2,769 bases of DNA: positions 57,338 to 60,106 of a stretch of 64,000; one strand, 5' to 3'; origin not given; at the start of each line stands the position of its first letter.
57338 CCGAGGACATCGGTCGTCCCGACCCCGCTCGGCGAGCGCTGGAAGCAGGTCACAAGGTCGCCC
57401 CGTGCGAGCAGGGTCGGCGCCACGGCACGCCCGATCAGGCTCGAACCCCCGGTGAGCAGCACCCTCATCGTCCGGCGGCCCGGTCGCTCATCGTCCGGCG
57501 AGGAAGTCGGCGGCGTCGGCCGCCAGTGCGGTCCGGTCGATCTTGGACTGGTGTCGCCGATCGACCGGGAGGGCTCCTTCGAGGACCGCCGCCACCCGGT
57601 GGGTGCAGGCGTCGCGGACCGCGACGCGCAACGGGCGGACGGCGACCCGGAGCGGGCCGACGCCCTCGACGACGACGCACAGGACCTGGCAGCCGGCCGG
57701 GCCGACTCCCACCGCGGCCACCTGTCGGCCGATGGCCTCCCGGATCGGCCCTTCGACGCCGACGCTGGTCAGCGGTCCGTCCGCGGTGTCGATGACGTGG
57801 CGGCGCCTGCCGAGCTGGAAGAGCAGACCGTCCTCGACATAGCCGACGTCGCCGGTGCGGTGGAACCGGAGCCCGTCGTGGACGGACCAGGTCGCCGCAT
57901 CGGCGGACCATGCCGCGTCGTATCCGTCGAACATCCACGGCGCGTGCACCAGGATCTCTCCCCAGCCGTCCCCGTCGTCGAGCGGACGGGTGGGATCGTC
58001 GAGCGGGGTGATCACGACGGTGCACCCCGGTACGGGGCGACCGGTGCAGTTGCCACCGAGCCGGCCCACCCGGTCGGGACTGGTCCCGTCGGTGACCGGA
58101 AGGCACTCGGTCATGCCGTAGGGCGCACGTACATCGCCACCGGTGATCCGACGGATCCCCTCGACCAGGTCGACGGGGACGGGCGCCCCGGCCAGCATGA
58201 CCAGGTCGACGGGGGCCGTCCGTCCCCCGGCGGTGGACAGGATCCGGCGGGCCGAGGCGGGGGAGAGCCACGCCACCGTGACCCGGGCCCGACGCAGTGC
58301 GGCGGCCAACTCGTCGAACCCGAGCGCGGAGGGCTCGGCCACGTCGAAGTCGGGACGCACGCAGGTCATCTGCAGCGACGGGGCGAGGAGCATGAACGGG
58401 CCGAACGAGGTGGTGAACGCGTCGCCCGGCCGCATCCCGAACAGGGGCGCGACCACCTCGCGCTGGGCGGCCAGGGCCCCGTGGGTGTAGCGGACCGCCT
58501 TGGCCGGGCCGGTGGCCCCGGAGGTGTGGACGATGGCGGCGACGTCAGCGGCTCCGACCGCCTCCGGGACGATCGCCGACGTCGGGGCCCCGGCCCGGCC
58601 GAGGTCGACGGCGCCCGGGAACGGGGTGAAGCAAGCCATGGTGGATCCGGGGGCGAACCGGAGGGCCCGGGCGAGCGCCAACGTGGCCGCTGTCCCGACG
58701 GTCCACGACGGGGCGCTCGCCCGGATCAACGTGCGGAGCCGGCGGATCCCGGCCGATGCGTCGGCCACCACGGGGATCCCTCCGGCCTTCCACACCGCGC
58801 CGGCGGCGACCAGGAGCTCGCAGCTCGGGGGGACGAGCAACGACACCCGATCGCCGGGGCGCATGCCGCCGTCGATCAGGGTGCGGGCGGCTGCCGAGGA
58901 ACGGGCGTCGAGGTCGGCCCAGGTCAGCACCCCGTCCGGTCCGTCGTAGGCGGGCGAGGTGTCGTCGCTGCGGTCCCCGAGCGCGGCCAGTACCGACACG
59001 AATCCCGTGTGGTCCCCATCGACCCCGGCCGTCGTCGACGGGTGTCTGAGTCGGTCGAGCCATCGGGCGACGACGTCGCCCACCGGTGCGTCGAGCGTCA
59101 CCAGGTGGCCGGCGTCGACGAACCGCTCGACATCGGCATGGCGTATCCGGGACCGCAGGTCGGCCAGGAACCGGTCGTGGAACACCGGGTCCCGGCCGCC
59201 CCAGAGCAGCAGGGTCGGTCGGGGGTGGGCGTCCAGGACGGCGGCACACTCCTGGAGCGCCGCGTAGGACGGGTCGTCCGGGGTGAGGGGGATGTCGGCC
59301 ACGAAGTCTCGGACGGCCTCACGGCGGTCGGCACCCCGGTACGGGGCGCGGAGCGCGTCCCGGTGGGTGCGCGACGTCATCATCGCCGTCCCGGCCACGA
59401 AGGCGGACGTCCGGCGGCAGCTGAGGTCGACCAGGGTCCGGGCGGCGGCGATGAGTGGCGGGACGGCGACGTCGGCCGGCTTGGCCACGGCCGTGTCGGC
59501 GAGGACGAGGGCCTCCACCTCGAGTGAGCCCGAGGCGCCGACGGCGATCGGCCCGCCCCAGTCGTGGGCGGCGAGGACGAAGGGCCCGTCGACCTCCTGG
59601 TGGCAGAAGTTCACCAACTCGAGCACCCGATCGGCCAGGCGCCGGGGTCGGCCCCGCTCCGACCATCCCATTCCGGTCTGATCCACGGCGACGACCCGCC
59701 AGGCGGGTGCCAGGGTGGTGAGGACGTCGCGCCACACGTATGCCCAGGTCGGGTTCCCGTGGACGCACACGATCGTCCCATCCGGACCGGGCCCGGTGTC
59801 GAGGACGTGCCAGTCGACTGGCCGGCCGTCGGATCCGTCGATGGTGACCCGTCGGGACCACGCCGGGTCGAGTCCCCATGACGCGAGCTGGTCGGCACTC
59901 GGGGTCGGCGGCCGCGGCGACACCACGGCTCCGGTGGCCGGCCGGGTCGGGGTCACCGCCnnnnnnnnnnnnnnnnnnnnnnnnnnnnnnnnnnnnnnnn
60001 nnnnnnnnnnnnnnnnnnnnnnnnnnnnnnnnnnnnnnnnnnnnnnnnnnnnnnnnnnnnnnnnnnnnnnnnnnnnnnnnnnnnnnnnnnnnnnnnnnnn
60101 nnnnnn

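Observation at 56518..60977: oleA / fused oleBC / oleD cluster: predicted head-to-head long-chain olefin biosynthesis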

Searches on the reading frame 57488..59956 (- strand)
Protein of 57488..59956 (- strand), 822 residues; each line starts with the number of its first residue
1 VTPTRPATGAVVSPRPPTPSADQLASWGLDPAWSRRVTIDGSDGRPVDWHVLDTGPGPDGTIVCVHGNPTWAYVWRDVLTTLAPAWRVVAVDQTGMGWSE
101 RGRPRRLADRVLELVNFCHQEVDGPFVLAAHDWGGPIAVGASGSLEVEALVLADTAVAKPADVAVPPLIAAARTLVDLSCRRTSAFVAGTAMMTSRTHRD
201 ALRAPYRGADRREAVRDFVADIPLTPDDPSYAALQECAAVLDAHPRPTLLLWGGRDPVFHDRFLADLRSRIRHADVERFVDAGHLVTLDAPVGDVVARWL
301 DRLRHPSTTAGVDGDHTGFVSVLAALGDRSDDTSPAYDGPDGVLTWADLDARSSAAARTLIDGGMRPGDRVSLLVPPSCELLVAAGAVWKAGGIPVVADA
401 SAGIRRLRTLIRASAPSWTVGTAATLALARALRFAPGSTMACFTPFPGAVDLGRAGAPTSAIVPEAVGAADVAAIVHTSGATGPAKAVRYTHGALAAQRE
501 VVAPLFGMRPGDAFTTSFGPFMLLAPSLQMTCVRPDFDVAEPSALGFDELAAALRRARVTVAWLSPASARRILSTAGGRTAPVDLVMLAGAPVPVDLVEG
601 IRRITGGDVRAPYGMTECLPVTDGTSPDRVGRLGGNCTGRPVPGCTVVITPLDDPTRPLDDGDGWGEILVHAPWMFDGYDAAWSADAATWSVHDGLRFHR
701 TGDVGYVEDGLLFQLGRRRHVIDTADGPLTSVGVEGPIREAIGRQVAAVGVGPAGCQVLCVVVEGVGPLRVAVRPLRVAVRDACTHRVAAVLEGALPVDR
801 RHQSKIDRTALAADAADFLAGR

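Call 3: search_protein_families(library=pfam, proteins=[window:57488-59956:-])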
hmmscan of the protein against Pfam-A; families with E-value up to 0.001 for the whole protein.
window:57488-59956:- (822 aa): 4 families
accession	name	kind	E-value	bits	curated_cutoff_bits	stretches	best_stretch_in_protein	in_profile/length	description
PF00501.34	AMP-binding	-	2.2e-45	155.5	29.9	1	335-679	12-383/384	AMP-binding enzyme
PF00561.26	Abhydrolase_1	-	4.8e-18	66.1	25.8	1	61-291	2-245/245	alpha/beta hydrolase fold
PF12697.13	Abhydrolase_6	-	6e-15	56.9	26.3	1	62-297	1-216/217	Alpha/beta hydrolase family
PF12146.15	Hydrolase_4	-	5.1e-07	29.7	27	1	58-279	3-225/239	Serine aminopeptidase, S33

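Call 4: search_protein_families(library=ncbifam, proteins=[window:57488-59956:-])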
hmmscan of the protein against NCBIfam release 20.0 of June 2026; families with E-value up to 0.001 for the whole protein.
window:57488-59956:- (822 aa): 83 families (the best 25 are shown)
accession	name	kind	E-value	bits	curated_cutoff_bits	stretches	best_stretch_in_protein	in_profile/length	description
NF006754.0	PRK09274.1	equivalog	2.4e-70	237.3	478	1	344-817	42-549/555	fatty acid CoA ligase family protein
NF045786.1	OlefBLtnSynXan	equivalog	5.7e-57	193.4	900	1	341-816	35-542/544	olefin beta-lactone synthetase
NF045785.1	OlefBLtnSynShew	equivalog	1.4e-36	126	850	1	344-812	38-548/552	olefin beta-lactone synthetase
TIGR01733.1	AA-adenyl-dom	subfamily_domain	8.1e-35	120.4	317.4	1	345-718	1-378/409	amino acid adenylation domain-containing protein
NF004837.0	PRK06187.1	subfamily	5.8e-27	94.1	476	1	466-741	166-445/531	long-chain-fatty-acid--CoA ligase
NF002043.0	PRK00870.1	subfamily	4.4e-25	88.7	265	1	36-291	23-287/302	haloalkane dehalogenase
NF004114.0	PRK05605.1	equivalog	4e-23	81.5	766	2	465-751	216-503/575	long-chain-fatty-acid--CoA ligase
NF002938.0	PRK03592.1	equivalog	4.1e-22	78.9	241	1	50-305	23-294/298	haloalkane dehalogenase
NF005702.0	PRK07514.1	subfamily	1.1e-21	76.8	558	1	342-744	28-426/506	malonyl-CoA synthase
NF002873.0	PRK03204.1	equivalog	3.5e-21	75.8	466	1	39-292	19-275/286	haloalkane dehalogenase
TIGR01923.1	menE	equivalog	5.2e-21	75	330.15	1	345-722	1-352/442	o-succinylbenzoate--CoA ligase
NF004808.0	PRK06155.1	equivalog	3.1e-19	68.6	722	1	342-744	45-448/542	ATP-dependent acyl-CoA ligase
NF005801.1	PRK07656.1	equivalog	8.9e-19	67.5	657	1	323-709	7-393/500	FadD3 family acyl-CoA ligase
NF005714.0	PRK07529.1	subfamily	1.8e-18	66.2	632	1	460-722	208-479/640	acyl-CoA synthetase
NF052580.1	Str24CoAsynCasG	equivalog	2.7e-18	65.6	750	2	548-722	280-453/548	steroid-24-oyl-CoA synthetase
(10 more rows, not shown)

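Call 6: search_solved_structures(query=window:57488-59956:-)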
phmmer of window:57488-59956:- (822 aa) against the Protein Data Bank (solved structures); distinct sequences matched with E-value up to 0.001: 232 (the best 60 are shown).
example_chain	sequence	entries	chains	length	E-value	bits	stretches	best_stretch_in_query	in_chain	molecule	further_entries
6mfy_A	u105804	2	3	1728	5e-21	78.2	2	344-722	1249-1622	Linear gramicidin synthase subunit A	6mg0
9be3_A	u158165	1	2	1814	6e-21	78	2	344-722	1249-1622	Linear gramicidin synthase subunit A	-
6mfz_A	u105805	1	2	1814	6e-21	78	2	344-722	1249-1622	Linear gramicidin synthase subunit A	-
9be4_A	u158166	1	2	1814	6e-21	78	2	344-722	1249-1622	Linear gramicidin synthase subunit A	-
9meh_A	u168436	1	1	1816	6e-21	78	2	344-722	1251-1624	Linear gramicidin synthase subunit A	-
5esr_A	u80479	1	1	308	2.4e-19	72.7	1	15-299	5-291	Haloalkane dehalogenase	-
4gxq_A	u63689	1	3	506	2.3e-17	66.2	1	324-782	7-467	Malonyl CoA synthetase, Benzoate-CoA ligase Chimeric protein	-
4fut_A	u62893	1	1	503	1.5e-16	63.4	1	324-753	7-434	Malonyl CoA synthetase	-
4fuq_A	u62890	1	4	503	1.6e-16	63.3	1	324-753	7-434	Malonyl CoA synthetase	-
4gxr_A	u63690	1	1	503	2.5e-16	62.7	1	324-739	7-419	Malonyl CoA synthetase, Benzoate-CoA ligase Chimeric protein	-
8glc_B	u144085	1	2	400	2.6e-16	62.7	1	324-720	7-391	Non-ribosomal peptide synthetase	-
6f9o_A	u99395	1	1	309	4.3e-15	58.6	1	23-305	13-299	Haloalkane dehalogenase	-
8b6n_A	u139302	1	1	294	1.3e-14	57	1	49-137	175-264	Haloalkane dehalogenase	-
8b6p_A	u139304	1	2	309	1.6e-14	56.7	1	49-137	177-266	Haloalkane dehalogenase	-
8b6o_A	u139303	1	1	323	1.8e-14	56.5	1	49-137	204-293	Haloalkane dehalogenase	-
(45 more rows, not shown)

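Call 8: find_homologous_proteins(query=window:57488-59956:-, region=1-822)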
Query window:57488-59956:-, residues 1-822 (822 aa): 3708 proteins with E <= 0.001 among 8000 candidates; the best 120 are listed.
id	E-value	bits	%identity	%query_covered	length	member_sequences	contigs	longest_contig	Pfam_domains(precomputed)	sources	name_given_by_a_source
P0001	0.0e+0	1815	100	99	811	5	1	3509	PF12697.14,PF00501.35,PF00561.27,PF12146.16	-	-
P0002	0.0e+0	1586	86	100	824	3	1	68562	PF12697.14,PF00501.35,PF00561.27,PF12146.16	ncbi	ncbi:MAG: alpha/beta fold hydrolase [Acidimicrobiales bacterium]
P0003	0.0e+0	1392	77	100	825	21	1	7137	PF00501.35,PF00561.27,PF12146.16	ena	-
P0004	0.0e+0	1390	77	98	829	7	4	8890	PF12697.14,PF00501.35,PF00561.27,PF12146.16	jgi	jgi:acyl-CoA synthetase (AMP-forming)/AMP-acid ligase II/pimeloyl-ACP methyl ester carboxylesterase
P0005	0.0e+0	1378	78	97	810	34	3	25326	PF12697.14,PF00501.35,PF00561.27,PF12146.16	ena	-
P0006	0.0e+0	1363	77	98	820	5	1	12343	PF12697.14,PF00501.35,PF00561.27,PF12146.16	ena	-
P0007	0.0e+0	1362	77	98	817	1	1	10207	PF12697.14,PF00501.35,PF00561.27,PF12146.16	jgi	jgi:acyl-coenzyme A synthetase/AMP-(fatty) acid ligase/pimeloyl-ACP methyl ester carboxylesterase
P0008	0.0e+0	1360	77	100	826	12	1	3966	PF12697.14,PF00501.35,PF00561.27,PF12146.16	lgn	-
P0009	0.0e+0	1348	76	98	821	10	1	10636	PF12697.14,PF00501.35,PF00561.27,PF12146.16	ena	-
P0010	0.0e+0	1345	76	98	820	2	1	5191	PF12697.14,PF00501.35,PF00561.27,PF12146.16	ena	-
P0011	0.0e+0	1343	76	98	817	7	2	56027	PF12697.14,PF00501.35,PF00561.27,PF12146.16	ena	-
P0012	0.0e+0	1338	76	100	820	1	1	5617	PF12697.14,PF00501.35,PF00561.27,PF12146.16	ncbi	ncbi:MAG TPA: alpha/beta fold hydrolase [Acidimicrobiales bacterium]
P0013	0.0e+0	1338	75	100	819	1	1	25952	PF00501.35,PF00561.27,PF12146.16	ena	-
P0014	0.0e+0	1335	78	96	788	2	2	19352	PF12697.14,PF00501.35,PF00561.27,PF12146.16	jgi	jgi:acyl-coenzyme A synthetase/AMP-(fatty) acid ligase/pimeloyl-ACP methyl ester carboxylesterase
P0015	0.0e+0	1332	74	98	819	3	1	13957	PF12697.14,PF00501.35,PF00561.27,PF12146.16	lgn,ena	-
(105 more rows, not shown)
